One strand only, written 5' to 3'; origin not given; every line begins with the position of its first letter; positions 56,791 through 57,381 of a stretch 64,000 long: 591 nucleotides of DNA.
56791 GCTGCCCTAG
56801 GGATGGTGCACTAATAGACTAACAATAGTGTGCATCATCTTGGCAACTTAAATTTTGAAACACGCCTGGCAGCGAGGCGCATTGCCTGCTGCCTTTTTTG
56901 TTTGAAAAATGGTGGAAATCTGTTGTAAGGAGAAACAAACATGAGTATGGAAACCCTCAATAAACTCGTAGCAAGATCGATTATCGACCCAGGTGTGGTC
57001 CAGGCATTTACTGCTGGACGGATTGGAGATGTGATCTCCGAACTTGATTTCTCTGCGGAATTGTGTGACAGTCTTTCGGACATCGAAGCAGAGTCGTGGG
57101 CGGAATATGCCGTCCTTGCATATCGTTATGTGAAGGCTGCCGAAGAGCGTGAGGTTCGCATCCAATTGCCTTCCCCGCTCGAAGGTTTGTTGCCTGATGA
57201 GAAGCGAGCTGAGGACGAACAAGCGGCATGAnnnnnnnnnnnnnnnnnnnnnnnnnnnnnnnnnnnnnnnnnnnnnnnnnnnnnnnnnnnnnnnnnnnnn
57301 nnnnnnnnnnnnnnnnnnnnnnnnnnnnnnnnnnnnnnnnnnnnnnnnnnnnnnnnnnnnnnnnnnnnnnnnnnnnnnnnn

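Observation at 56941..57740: Translationally coupled pair: small helical acidic protein plus ImmA/IrrE-like protein with both zinc-binding histidines replaced (HExxH to RETLS)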

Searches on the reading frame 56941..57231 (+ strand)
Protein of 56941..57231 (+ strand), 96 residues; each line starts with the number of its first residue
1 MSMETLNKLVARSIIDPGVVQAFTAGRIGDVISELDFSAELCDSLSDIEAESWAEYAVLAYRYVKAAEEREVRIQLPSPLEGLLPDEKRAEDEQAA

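Call 3: search_protein_families(library=pfam, proteins=[window:56941-57231:+], max_evalue=10)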
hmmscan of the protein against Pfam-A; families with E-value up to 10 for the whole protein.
window:56941-57231:+ (96 aa): 0 families

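Call 4: search_protein_families(library=ncbifam, proteins=[window:56941-57231:+], max_evalue=10)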
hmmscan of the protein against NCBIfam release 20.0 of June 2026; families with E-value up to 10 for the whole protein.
window:56941-57231:+ (96 aa): 0 families

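Call 7: find_homologous_proteins(query=window:56941-57228:+, max_evalue=0.001)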
Query window:56941-57228:+ (96 aa): 81 proteins with E <= 0.001 among 85 candidates.
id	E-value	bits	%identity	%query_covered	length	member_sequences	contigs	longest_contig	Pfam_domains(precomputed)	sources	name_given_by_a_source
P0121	1.1e-52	194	99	100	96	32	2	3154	-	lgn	-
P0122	2.1e-47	177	91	100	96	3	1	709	-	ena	-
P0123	8.1e-47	175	89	100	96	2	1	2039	-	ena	-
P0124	3.3e-40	154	79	98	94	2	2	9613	-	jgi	jgi:hypothetical protein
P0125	7.3e-37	143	76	100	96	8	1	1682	-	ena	-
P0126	5.1e-36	140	75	100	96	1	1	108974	-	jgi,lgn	-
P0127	4.1e-35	137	72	100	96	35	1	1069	-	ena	-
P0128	7.1e-34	134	71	100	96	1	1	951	-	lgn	-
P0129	1.5e-33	132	70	98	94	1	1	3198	-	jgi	-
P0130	3.1e-33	131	70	100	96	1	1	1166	-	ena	-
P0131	3.9e-33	131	69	100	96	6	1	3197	-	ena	-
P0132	6.9e-33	130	67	100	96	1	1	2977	-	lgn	-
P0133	1.9e-32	129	66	100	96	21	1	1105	-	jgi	-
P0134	5.5e-32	127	68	100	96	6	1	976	-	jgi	jgi:hypothetical protein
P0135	1.5e-31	126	63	100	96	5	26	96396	-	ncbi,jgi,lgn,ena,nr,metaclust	ncbi:MAG: hypothetical protein A2Z37_13920 [Chloroflexi bacterium RBG_19FT_COMBO_62_14]|nr:MAG: hypo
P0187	2.9e-24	103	58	100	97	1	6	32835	-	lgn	-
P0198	1.0e-20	92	49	100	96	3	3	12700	-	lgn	-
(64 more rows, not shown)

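Call 23: predict_structure(alignment_id=A2)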
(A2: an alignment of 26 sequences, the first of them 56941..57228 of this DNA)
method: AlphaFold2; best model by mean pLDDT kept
length: 96 residues; sequences in the alignment: 26
mean_pLDDT: 82.3   pTM: 0.67
mean pLDDT of the five models: 82.3, 81.6, 80.9, 80.3, 78.8
residues with pLDDT >= 90: 63; 70-90: 7; 50-70: 15; < 50: 11
segments of 3 or more residues with pLDDT < 50: 86-96
pLDDT, mean of each block of 10 residues (from residue 1): 92 95 95 93 95 97 89 62 49 39
secondary structure, 60 per line:
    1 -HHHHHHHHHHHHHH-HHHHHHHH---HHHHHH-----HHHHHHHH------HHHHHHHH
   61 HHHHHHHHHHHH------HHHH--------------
elements in order: H2-15 H17-24 H28-33 H39-46 H53-72 H79-82

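Call 35: fold_search(model_id=the predicted structure, library=pdb)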
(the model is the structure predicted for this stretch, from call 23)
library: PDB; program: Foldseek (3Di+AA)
matches with E <= 10: 3; with E <= 0.001: 0
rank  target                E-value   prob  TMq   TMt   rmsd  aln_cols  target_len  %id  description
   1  2cpt_MODEL_1_A        7.5e+00  0.03  0.23  0.20  13.2        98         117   11  Solution structure of MIT domain from human SKD1 (released 2005-11-19)
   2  9qks_C                8.0e+00  0.06  0.25  0.12   6.5        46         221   26  B subtilis Type VIIb Core Unit (T7bCU) + DUF (released 2025-11-26)
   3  9isn_F                8.5e+00  0.03  0.25  0.22  12.4       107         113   13  Cryo-EM structure of Streptomyces coelicolor sigma factor shbA transcription initiation complex (released 2025-05-14)

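Call 37: search_protein_families(library=pfam, proteins=[window:56941-57228:+, P0198, P0187], max_evalue=10)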
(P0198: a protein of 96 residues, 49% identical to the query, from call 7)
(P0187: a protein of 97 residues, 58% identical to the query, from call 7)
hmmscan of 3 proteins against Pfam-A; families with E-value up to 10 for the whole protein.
window:56941-57228:+ (96 aa): 0 families

P0198 (96 aa): 0 families

P0187 (97 aa): 0 families

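Call 51: search_solved_structures(query=A2, max_evalue=10, show_alignments=2)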
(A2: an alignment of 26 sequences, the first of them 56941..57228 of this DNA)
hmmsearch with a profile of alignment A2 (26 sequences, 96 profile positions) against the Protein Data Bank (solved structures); distinct sequences matched with E-value up to 10: 1.
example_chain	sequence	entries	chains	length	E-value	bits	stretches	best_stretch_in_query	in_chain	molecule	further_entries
4ov4_A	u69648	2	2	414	0.96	12.7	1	10-41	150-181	2-isopropylmalate synthase | isopropylmalate synthase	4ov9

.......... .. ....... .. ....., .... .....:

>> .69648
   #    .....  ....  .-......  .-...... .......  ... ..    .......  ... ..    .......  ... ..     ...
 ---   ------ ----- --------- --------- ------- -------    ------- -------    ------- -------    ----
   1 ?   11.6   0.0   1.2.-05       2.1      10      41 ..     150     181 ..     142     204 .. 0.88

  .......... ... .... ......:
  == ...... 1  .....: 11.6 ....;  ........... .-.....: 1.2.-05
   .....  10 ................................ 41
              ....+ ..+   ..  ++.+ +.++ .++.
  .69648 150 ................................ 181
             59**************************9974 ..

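Call 71: search_protein_families(library=padloc, proteins=[window:56941-57228:+], max_evalue=0.01)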
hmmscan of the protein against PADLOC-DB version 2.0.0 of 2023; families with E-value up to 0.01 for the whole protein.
window:56941-57228:+ (96 aa): 0 families
